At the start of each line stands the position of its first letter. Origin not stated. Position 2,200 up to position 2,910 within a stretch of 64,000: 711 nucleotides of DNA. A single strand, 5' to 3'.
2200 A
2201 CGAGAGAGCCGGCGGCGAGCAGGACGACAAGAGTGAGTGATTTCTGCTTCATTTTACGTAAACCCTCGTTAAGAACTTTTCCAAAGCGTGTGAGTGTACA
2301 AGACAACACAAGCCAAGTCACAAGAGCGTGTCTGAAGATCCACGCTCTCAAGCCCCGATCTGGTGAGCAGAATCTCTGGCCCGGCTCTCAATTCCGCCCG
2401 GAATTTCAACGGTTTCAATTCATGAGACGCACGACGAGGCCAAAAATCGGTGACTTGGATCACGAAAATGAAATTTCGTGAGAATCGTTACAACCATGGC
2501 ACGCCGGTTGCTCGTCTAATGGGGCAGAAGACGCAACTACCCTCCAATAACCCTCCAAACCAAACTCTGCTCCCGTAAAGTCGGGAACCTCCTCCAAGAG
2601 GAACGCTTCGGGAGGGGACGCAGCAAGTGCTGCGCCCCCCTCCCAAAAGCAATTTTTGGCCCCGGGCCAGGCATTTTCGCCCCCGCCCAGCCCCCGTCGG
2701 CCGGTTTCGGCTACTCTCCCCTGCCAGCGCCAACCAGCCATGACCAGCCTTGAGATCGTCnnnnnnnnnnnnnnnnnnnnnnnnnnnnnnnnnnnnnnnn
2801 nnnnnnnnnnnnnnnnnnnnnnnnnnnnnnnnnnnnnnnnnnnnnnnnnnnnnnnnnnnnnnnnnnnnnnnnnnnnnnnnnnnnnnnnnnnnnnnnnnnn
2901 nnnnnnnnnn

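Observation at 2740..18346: Large unidirectional glycan-modification operon of 15 genes with no initiating or export genes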

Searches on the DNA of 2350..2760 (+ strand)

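Call 77: search_rna_families(source=window, start=2350, end=2760, threshold=evalue, max_evalue=10)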
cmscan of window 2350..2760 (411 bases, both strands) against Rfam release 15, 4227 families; matches with E-value up to 10: 10.
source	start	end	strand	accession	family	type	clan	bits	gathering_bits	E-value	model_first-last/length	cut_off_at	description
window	2600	2656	-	RF00771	mir-185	Gene; miRNA;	-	18.4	60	0.81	1-79/79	no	mir-185 microRNA precursor family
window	2603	2653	-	RF00781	mir-505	Gene; miRNA;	-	17.7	60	0.52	1-83/83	no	mir-505 microRNA precursor family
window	2600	2655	-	RF00802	mir-207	Gene; miRNA;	-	16.9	88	1.9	1-78/78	no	mir-207 microRNA precursor family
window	2605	2648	+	RF03792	MIR6462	Gene; miRNA;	-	16.9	96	2.6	1-119/119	no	MIR6462 microRNA precursor family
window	2606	2646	+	RF03620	mir-1233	Gene; miRNA;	-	16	87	4.9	1-82/82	no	mir-1233 microRNA precursor family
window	2606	2648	+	RF00988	mir-657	Gene; miRNA;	-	14.9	69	5.3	1-86/86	no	mir-657 microRNA precursor family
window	2602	2649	-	RF01798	g2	Gene;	-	14.9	70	7.9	1-67/67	no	G2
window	2578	2675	+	RF01872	MEG3_2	Gene; lncRNA;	-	14.5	60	2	1-105/105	no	Maternally expressed 3 conserved region 2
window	2549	2683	-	RF01495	ACAT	Cis-reg;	-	12.8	37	3.9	1-147/147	no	Human acetyl-coA cholesterol acyltransferase mRNA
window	2531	2674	-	RF02204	WT1-AS_2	Gene; lncRNA;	-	11.2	45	7.4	1-137/137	no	WT1 antisense RNA conserved region 2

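Call 81: build_rna_model(alignment_id=A7)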
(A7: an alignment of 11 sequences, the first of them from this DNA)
Model R1 built from alignment A7 (11 sequences, 147 columns); structure: RNAalifold consensus.
model positions 143; base pairs 32; branch points 3; effective number of sequences 1.01; information 0.59 bits per position. Calibrated on 0.2 Mb of random sequence (short: E-values are rough).
structure used (alignment columns):
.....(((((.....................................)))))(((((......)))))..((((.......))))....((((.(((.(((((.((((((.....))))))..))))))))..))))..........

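Call 82: search_with_rna_model(model_id=R1, sources=[window, L001, L004, L006, L007, L008, L009, L010, L011, L013, L014, L015, L016, L018, L019, L020, L021, L022, L023, L025, L026, L028, L029, L030, L031, L032, L034, L035, L036, L037, L040, L041, L044, L046, L048, L049, L050], max_evalue=1)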
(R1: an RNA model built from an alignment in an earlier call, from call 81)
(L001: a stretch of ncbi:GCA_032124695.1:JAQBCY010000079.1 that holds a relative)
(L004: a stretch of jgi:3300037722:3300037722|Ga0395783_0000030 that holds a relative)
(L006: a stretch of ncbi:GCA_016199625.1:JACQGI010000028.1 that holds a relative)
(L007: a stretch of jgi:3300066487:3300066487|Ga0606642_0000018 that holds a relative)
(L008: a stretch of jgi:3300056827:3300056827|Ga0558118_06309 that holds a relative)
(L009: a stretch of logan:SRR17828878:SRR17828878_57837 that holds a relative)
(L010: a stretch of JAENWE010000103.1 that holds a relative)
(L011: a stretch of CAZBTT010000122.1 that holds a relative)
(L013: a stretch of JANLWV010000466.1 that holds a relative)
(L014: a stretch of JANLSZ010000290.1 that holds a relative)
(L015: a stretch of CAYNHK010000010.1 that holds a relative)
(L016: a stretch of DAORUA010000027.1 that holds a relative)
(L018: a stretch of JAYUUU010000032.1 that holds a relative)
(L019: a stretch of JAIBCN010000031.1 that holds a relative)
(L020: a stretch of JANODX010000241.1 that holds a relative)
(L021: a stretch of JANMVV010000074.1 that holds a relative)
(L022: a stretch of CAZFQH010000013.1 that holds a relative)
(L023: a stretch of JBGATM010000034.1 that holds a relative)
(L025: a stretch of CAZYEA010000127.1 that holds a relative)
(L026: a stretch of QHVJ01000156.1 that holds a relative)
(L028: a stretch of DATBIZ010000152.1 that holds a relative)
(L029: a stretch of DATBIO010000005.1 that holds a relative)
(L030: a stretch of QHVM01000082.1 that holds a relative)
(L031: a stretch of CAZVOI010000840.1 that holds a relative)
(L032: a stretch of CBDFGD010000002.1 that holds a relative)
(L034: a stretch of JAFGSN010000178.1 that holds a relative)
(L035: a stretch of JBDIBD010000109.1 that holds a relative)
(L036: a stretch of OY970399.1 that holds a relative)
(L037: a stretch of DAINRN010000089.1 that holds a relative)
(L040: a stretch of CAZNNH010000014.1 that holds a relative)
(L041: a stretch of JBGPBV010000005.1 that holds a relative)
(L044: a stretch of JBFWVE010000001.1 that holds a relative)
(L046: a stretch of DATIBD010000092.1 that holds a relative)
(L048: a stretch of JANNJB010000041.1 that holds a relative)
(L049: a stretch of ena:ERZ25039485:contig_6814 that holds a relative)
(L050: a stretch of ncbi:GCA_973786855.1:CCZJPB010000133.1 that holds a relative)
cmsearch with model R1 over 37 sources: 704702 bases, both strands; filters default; matches with E-value up to 1: 28.
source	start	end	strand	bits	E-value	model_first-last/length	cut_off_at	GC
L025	4574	4716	+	167.4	2.8e-38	1-143/143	no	0.57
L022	4615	4758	+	165.6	7.8e-38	1-143/143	no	0.53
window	2520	2660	+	165.1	9.9e-38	1-143/143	no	0.57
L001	405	545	+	165.1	9.9e-38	1-143/143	no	0.57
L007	4630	4773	+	165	1.1e-37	1-143/143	no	0.56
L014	2707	2850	+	163.2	2.9e-37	1-143/143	no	0.53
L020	4597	4739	+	162.1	5.4e-37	1-143/143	no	0.57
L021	4657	4798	+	162.1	5.6e-37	1-143/143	no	0.56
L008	4600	4744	+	158.9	3.4e-36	1-143/143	no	0.58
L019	4650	4794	+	158.6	3.8e-36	1-143/143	no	0.57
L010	3073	3212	+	156.9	1e-35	1-143/143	no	0.56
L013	4593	4733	+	154.8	3.4e-35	1-143/143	no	0.55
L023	4659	4798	+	153.7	6.3e-35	1-143/143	no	0.57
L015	4635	4778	+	153.5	6.9e-35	1-143/143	no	0.57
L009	1953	2080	+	69.4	2.4e-14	1-143/143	no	0.48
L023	4743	4788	-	24.7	0.002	88-133/143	no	0.65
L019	4740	4780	-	24.7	0.002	91-130/143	no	0.63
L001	492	531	-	23.8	0.0033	91-130/143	no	0.7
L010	3159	3198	-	23.8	0.0033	91-130/143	no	0.7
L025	4662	4702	-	23.4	0.0041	91-130/143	no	0.68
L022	4704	4744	-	21.2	0.014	91-130/143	no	0.66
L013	4680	4719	-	21.1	0.015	91-130/143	no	0.68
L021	4742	4788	-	20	0.029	88-133/143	no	0.64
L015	4725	4764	-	19.8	0.031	91-130/143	no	0.62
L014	2784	2888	-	19.2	0.044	1-143/143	no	0.57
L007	4719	4759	-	17.9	0.093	91-130/143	no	0.68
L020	4685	4725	-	17.4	0.12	91-130/143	no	0.71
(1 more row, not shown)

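Call 84: search_with_rna_model(model_id=R1, source=L009, start=1800, end=2200, max_evalue=0.001, show_alignments=1)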
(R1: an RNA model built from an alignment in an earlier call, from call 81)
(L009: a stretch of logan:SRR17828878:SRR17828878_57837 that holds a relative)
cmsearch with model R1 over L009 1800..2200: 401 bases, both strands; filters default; matches with E-value up to 0.001: 1.
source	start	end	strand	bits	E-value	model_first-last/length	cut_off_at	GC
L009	1953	2080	+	69.4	1.3e-17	1-143/143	no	0.48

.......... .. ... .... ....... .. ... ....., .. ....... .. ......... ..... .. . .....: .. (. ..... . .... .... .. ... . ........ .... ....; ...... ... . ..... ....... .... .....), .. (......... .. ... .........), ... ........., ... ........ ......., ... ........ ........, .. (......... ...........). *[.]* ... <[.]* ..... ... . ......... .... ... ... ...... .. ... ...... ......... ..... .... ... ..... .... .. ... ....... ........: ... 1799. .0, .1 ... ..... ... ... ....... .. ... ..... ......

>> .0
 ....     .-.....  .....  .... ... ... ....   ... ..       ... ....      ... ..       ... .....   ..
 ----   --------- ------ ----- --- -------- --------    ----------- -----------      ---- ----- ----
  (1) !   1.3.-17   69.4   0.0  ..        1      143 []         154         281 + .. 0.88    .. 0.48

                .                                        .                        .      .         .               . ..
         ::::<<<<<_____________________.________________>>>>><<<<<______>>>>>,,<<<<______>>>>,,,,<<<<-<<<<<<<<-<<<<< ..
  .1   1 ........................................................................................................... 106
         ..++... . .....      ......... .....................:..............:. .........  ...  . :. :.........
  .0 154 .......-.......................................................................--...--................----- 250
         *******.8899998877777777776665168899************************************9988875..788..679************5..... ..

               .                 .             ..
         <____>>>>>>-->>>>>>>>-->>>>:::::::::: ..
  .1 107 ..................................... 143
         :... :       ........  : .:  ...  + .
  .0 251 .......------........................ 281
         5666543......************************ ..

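Call 90: search_with_rna_model(model_id=R1, sources=[window, L007, L008, L009, L010, L013, L014, L015, L019, L020, L021, L022, L023, L025, L051, L052, L053, L054, L055, L056, L057, L058, L059, L060, L061, L062, L063, L064, L065, L066], max_evalue=0.000001, make_alignment=true)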
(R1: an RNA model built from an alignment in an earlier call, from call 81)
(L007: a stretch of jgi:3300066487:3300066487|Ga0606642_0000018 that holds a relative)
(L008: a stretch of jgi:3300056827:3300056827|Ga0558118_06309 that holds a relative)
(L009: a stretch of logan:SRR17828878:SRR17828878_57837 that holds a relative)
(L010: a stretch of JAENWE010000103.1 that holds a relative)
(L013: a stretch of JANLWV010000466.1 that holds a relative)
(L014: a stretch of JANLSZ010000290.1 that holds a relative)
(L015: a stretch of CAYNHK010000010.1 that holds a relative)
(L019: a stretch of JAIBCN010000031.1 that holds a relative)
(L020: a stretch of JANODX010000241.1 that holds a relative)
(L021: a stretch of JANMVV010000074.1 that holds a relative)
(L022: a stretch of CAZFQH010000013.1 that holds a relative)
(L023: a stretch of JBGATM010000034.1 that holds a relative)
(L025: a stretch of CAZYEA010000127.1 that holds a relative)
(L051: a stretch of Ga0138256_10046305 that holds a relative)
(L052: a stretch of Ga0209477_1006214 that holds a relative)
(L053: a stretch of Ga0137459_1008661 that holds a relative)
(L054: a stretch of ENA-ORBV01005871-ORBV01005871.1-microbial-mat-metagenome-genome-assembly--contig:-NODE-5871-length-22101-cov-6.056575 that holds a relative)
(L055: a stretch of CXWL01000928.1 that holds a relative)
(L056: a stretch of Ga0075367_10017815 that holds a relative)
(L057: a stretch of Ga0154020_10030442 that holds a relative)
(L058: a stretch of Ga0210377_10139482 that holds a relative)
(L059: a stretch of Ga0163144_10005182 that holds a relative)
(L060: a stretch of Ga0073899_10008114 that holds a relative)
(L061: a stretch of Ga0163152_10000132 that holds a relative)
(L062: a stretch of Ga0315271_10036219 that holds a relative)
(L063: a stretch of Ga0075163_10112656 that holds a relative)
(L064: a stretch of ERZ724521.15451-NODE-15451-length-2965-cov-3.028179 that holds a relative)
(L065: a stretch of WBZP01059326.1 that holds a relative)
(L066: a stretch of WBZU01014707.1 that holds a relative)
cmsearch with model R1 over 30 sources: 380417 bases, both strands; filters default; matches with E-value up to 0.000001: 30.
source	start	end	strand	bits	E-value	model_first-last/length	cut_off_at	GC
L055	4810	4953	-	167.9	1.2e-38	1-143/143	no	0.58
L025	4574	4716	+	167.4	1.5e-38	1-143/143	no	0.57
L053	961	1103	+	165.7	3.8e-38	1-143/143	no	0.57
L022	4615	4758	+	165.6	4.2e-38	1-143/143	no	0.53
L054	8884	9027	+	165.6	4.2e-38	1-143/143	no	0.53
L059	957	1100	+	165.6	4.2e-38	1-143/143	no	0.53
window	2520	2660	+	165.1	5.3e-38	1-143/143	no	0.57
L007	4630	4773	+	165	5.9e-38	1-143/143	no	0.56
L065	720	862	+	164.4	7.9e-38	1-143/143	no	0.56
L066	538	680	-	164.3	8.5e-38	1-143/143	no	0.57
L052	3391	3533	-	163.2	1.6e-37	1-143/143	no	0.56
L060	1236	1378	+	163.2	1.6e-37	1-143/143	no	0.56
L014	2707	2850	+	163.2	1.6e-37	1-143/143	no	0.53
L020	4597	4739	+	162.1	2.9e-37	1-143/143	no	0.57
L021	4657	4798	+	162.1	3e-37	1-143/143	no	0.56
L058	1171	1315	-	161.3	4.6e-37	1-143/143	no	0.57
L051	987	1130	+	159.1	1.6e-36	1-143/143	no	0.56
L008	4600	4744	+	158.9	1.8e-36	1-143/143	no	0.58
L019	4650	4794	+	158.6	2.1e-36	1-143/143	no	0.57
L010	3073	3212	+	156.9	5.6e-36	1-143/143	no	0.56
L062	2831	2971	-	156.2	8.2e-36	1-143/143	no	0.57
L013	4593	4733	+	154.8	1.8e-35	1-143/143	no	0.55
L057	4812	4957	+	154.1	2.6e-35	1-143/143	no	0.54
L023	4659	4798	+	153.7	3.4e-35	1-143/143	no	0.57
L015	4635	4778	+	153.5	3.7e-35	1-143/143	no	0.57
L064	345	486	+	150.7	1.8e-34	1-143/143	no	0.58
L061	2698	2842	+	147.1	1.3e-33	1-143/143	no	0.57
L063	1533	1672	+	144.4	6.2e-33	1-143/143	no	0.56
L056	2922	3061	-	134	2.1e-30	1-143/143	no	0.56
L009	1953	2080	+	69.4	1.3e-14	1-143/143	no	0.48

Alignment A8: 30 matches aligned to the model, 155 columns, each read 5' to 3' on its own strand. Consensus structure (alignment columns), stored with it:
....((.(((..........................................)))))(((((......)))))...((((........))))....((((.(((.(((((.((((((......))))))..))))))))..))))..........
